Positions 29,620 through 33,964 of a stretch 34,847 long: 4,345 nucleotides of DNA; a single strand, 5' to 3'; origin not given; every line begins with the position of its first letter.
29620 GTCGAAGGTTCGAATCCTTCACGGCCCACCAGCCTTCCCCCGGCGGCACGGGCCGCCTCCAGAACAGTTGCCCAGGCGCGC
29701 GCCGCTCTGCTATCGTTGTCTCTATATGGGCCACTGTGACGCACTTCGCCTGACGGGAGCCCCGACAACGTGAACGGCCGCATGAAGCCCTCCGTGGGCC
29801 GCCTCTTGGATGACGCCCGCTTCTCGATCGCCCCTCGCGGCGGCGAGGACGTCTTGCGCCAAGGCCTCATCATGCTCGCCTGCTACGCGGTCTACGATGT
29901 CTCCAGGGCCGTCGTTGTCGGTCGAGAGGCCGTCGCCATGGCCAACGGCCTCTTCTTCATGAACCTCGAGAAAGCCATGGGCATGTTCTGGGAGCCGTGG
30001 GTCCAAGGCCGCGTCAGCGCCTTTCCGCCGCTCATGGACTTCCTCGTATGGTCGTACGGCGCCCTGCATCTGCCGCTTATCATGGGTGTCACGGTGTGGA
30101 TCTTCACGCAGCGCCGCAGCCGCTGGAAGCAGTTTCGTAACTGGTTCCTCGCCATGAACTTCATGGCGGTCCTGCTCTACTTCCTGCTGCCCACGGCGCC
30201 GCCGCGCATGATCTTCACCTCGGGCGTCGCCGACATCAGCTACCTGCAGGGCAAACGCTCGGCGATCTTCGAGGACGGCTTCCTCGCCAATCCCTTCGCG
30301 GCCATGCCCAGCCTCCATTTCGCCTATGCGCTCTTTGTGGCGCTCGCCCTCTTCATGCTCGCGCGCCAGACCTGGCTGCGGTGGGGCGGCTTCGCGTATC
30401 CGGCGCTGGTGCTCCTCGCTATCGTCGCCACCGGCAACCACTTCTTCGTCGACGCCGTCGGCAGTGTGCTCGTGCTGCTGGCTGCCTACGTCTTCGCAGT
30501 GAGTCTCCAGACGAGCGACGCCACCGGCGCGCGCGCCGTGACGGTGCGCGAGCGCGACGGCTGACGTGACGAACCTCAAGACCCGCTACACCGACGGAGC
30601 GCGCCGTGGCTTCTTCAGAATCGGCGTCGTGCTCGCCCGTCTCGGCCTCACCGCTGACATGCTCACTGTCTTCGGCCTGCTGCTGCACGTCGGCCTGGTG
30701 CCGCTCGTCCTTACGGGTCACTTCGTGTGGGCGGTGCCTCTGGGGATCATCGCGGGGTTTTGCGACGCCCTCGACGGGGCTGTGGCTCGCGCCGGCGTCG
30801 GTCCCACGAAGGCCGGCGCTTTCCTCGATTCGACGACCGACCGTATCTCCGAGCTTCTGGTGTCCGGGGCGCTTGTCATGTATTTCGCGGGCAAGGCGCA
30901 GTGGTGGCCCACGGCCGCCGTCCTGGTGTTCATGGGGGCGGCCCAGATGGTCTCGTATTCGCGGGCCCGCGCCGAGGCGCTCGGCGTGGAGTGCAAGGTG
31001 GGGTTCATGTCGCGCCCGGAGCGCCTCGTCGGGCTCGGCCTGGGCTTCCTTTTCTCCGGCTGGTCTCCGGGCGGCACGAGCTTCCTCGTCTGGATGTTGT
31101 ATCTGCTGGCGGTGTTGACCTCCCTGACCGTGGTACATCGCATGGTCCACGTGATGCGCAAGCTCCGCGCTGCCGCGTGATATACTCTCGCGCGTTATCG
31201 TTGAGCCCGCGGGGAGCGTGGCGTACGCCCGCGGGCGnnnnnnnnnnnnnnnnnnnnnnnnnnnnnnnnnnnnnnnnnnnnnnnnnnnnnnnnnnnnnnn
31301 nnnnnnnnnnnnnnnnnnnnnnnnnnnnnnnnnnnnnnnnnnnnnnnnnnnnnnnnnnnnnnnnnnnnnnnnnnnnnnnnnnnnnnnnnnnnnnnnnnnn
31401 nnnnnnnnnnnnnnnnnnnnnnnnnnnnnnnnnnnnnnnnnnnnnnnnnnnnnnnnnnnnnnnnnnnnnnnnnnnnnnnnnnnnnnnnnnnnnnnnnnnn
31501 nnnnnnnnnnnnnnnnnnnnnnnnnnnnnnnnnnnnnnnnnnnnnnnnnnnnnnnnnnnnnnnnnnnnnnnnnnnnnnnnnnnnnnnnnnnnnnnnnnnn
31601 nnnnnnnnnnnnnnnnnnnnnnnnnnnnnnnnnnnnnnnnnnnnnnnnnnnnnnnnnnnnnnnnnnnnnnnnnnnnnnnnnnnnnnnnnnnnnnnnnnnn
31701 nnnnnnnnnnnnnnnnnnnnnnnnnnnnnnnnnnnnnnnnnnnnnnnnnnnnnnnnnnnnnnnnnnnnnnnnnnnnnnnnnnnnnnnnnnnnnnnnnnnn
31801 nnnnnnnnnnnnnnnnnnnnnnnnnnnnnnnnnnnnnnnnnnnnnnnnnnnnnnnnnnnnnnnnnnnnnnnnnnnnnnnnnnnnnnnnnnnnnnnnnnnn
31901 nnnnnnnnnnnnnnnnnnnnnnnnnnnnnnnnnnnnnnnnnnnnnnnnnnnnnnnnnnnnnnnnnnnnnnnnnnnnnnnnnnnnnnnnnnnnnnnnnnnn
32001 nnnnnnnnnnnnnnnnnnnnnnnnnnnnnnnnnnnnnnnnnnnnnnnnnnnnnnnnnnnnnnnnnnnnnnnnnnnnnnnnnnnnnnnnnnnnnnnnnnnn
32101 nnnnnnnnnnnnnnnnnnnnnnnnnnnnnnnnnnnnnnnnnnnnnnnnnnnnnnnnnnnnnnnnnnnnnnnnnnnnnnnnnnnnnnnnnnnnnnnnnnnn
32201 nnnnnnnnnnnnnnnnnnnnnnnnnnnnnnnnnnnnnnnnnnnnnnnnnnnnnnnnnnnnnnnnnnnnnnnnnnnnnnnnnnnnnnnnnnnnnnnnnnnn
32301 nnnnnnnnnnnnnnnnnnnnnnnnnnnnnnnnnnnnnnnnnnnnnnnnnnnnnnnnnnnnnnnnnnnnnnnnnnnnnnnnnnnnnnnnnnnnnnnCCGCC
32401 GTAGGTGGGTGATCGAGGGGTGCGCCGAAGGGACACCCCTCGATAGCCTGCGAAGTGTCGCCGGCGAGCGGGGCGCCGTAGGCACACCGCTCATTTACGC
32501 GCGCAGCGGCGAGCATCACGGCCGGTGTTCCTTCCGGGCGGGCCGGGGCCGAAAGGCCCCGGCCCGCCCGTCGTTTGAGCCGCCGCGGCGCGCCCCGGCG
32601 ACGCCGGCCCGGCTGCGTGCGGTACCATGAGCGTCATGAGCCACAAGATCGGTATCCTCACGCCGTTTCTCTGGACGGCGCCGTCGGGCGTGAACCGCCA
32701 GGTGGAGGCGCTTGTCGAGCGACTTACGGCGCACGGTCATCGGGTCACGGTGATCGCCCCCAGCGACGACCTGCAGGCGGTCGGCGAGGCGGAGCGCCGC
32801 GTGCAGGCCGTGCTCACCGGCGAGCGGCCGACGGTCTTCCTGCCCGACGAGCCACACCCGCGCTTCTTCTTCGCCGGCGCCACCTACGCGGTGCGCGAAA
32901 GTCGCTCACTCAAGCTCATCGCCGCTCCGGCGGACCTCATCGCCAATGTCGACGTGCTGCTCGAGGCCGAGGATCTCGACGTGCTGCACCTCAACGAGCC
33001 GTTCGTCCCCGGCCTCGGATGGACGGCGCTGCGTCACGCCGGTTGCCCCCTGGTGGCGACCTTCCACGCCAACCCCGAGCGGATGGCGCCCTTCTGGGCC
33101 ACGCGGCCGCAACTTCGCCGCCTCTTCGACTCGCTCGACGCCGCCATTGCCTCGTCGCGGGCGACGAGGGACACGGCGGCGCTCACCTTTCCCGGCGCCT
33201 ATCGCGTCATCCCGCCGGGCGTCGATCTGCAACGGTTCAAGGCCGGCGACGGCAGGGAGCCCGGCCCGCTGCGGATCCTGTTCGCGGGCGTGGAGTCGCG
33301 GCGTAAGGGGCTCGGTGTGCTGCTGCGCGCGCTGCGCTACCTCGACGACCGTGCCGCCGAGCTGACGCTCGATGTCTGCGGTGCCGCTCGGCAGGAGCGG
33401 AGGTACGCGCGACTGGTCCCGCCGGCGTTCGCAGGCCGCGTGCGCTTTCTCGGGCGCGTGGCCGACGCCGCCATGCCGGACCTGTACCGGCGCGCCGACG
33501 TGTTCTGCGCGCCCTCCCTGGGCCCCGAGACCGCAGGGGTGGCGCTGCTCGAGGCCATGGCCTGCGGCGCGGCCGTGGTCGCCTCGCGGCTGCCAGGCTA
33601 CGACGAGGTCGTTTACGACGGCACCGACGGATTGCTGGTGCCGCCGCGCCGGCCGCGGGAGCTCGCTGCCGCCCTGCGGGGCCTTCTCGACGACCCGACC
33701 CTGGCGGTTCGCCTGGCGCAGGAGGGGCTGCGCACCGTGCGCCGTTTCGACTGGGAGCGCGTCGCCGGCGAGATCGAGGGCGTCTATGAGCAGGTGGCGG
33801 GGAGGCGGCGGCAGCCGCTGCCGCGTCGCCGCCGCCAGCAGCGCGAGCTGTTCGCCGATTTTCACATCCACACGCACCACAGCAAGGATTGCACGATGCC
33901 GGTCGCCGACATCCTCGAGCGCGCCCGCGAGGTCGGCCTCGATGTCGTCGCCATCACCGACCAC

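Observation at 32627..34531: PimA-like GT4 glycosyltransferase fused to an intact PHP phosphoesterase beside ino1 and PIP synthase: candidate for an unassigned inositol-phosphate phosphatase step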

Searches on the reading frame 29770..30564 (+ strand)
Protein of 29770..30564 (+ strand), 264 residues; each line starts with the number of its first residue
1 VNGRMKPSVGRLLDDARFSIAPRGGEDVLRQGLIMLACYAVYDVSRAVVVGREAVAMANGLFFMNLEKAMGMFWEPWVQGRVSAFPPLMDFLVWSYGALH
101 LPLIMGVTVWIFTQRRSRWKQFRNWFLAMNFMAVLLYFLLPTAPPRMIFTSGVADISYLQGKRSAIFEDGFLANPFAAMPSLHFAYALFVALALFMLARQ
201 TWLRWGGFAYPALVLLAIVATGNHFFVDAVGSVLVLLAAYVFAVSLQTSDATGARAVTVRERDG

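Call 3: search_protein_families(library=pfam, proteins=[window:29770-30564:+], max_evalue=0.01)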
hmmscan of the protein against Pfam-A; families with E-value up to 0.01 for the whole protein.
window:29770-30564:+ (264 aa): 2 families
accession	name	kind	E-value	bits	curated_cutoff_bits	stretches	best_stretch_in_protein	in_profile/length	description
PF14378.12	PAP2_3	-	4.6e-43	147.7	27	1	63-241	3-189/190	PAP2 superfamily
PF01569.27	PAP2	-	7.6e-05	22.9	27.2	1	176-241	48-119/130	PAP2 superfamily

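Call 4: search_protein_families(library=ncbifam, proteins=[window:29770-30564:+], max_evalue=0.01)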
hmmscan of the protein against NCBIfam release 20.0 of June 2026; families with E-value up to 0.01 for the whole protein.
window:29770-30564:+ (264 aa): 1 family
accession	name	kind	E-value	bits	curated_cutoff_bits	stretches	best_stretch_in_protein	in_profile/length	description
NF052609.1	PhinosDhcerSyn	equivalog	3e-07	30.1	480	1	98-246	126-287/305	phosphoinositol dihydroceramide synthase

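Call 66: search_solved_structures(query=window:29770-30564:+, max_evalue=1)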
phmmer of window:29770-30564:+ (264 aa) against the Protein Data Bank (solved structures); distinct sequences matched with E-value up to 1: 0.

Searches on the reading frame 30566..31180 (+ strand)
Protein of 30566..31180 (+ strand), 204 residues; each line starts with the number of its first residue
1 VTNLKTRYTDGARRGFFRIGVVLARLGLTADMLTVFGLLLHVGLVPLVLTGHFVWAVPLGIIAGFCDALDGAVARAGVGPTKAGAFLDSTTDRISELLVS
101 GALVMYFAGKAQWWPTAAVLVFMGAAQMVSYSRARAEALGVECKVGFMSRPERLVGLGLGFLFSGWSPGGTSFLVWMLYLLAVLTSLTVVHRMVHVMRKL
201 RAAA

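Call 3: search_protein_families(library=pfam, proteins=[window:30566-31180:+], max_evalue=0.01)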
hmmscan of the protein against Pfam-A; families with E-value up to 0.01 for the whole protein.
window:30566-31180:+ (204 aa): 1 family
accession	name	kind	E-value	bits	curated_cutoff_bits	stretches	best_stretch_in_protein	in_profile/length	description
PF01066.26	CDP-OH_P_transf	-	5.1e-15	56.6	22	1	29-176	3-128/152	CDP-alcohol phosphatidyltransferase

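Call 4: search_protein_families(library=ncbifam, proteins=[window:30566-31180:+], max_evalue=0.01)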
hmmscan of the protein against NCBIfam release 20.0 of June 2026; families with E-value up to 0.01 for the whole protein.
window:30566-31180:+ (204 aa): 11 families
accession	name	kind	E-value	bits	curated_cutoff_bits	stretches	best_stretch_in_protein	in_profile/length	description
NF040950.1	archin_ph_syn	equivalog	5.7e-41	140.5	180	1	18-200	14-191/191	archaetidylinositol phosphate synthase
NF045883.1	PIPSynth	equivalog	1.3e-34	119.7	170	1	19-199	14-195/197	phosphatidylinositol phosphate synthase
NF052561.1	PIPSynBT1523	equivalog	2.8e-28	99.2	350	1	22-196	19-220/232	hypothetical protein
NF041135.1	IPPtranDIPPsyn_Thcocales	equivalog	1.3e-09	37.6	580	1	29-198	251-418/419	bifunctional L-myo-inositol-1-phosphate cytidylyltransferase/CDP-L-myo-inositol myo-inositolphosphotransferase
TIGR00560.1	pgsA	equivalog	6.9e-07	30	109.1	1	46-189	26-168/183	CDP-diacylglycerol--glycerol-3-phosphate 3-phosphatidyltransferase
NF038086.1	anchor_synt_A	exception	2.1e-06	27.7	200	1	22-135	3-116/222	protein sorting system archaetidylserine synthase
NF008090.0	PRK10832.1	equivalog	5.4e-05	23.3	304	1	45-141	20-117/182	CDP-diacylglycerol--glycerol-3-phosphate 3-phosphatidyltransferase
TIGR00473.1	pssA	equivalog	0.00013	22.1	107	1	47-128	14-97/153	CDP-diacylglycerol--serine O-phosphatidyltransferase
NF053678.1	ClpnSynClsA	equivalog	0.00061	20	240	1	44-117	21-92/180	cardiolipin synthase ClsA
NF038087.1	arch_ser_synth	exception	0.0013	18.4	240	1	31-118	8-96/216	archaetidylserine synthase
TIGR04217.1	archae_ser_T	exception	0.0061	16.3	200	0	30-108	10-86/221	archaetidylserine synthase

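Call 65: search_solved_structures(query=window:30566-31180:+, max_evalue=0.01)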
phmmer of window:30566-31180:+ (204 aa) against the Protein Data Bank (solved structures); distinct sequences matched with E-value up to 0.01: 7.
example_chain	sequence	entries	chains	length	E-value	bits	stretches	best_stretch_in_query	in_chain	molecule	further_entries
6h53_A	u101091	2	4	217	1.3e-18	70.9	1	22-191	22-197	CDP-diacylglycerol--inositol 3-phosphatidyltransferase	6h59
6h5a_A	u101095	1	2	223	1.4e-18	70.8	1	22-191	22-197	CDP-diacylglycerol--inositol 3-phosphatidyltransferase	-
6wm5_A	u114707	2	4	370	1.4e-15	61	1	20-187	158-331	AfCTD-Phosphatidylinositol-phosphate synthase (PIPS) fusion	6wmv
5d92_D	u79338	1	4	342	1.8e-15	60.6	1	16-201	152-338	AF2299 protein,Phosphatidylinositol synthase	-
5d91_A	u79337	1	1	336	5.3e-15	59.1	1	16-201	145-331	AF2299 protein,Phosphatidylinositol synthase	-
4o6m_A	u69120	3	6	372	5.8e-06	29.6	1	13-132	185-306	AF2299, a CDP-alcohol phosphotransferase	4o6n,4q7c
4mnd_A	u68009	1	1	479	0.0028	20.8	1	62-193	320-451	CTP L-myo-inositol-1-phosphate cytidylyltransferase/CDP-L-myo-inositol myo-inositolphospho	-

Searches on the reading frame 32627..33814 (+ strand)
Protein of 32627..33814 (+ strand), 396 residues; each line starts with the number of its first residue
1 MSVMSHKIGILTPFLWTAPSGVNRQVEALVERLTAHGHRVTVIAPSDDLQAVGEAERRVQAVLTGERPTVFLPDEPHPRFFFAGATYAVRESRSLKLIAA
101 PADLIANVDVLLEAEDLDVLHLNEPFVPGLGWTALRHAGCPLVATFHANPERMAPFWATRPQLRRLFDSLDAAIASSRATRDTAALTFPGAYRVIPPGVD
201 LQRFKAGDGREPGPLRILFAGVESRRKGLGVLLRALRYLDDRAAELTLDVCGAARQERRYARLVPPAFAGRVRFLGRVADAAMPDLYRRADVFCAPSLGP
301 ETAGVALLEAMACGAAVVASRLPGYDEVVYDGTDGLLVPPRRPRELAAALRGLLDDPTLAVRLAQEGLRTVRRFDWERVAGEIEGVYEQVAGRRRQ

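Call 7: search_solved_structures(query=window:32627-33814:+, max_evalue=0.001, show_alignments=2)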
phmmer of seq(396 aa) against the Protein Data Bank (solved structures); distinct sequences matched with E-value up to 0.001: 55.
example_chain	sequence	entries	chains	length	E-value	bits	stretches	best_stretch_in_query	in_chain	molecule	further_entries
4n9w_A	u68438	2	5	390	1.2e-44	156.3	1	113-393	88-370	GDP-mannose-dependent alpha-(1-2)-phosphatidylinositol mannosyltransferase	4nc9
2gej_A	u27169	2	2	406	1.3e-44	156.2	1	113-393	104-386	PHOSPHATIDYLINOSITOL MANNOSYLTRANSFERASE (PimA)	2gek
6kih_A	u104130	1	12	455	9.9e-18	67.7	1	186-390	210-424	Tll1590 protein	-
3c4q_A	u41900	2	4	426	1.1e-17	67.5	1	189-390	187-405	Predicted glycosyltransferases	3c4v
3c48_A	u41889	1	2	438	1.3e-17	67.3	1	189-390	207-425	Predicted glycosyltransferases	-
7qsg_A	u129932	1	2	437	5.7e-17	65.2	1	115-393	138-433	D-inositol 3-phosphate glycosyltransferase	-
5i45_A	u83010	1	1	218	3.3e-12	49.5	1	269-395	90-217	Glycosyl transferases group 1 family protein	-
3okc_A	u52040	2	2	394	4e-12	49.2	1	99-381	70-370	GDP-mannose-dependent alpha-(1-6)-phosphatidylinositol monomannoside mannosyltransferase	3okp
3oka_A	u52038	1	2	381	4.9e-12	48.9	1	93-380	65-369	GDP-mannose-dependent alpha-(1-6)-phosphatidylinositol monomannoside mannosyltransferase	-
8dvz_A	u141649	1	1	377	4.2e-11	45.8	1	269-387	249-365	N, N'-diacetylbacillosaminyl-diphospho-undecaprenol alpha-1,3-N-acetylgalactosaminyltransf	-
4xso_B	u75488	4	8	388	1.1e-10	44.5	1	226-376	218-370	Alr3699 protein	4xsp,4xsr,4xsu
6tvp_A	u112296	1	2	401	1.5e-10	44.1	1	100-391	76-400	Alpha-maltose-1-phosphate synthase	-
8dvw_A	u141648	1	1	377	2.9e-10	43.1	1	269-387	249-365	N, N'-diacetylbacillosaminyl-diphospho-undecaprenol alpha-1,3-N-acetylgalactosaminyltransf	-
8dqd_A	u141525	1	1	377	3e-10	43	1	269-387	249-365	N, N'-diacetylbacillosaminyl-diphospho-undecaprenol alpha-1,3-N-acetylgalactosaminyltransf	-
2bis_A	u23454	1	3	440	2.1e-07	33.6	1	217-381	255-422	GLGA GLYCOGEN SYNTHASE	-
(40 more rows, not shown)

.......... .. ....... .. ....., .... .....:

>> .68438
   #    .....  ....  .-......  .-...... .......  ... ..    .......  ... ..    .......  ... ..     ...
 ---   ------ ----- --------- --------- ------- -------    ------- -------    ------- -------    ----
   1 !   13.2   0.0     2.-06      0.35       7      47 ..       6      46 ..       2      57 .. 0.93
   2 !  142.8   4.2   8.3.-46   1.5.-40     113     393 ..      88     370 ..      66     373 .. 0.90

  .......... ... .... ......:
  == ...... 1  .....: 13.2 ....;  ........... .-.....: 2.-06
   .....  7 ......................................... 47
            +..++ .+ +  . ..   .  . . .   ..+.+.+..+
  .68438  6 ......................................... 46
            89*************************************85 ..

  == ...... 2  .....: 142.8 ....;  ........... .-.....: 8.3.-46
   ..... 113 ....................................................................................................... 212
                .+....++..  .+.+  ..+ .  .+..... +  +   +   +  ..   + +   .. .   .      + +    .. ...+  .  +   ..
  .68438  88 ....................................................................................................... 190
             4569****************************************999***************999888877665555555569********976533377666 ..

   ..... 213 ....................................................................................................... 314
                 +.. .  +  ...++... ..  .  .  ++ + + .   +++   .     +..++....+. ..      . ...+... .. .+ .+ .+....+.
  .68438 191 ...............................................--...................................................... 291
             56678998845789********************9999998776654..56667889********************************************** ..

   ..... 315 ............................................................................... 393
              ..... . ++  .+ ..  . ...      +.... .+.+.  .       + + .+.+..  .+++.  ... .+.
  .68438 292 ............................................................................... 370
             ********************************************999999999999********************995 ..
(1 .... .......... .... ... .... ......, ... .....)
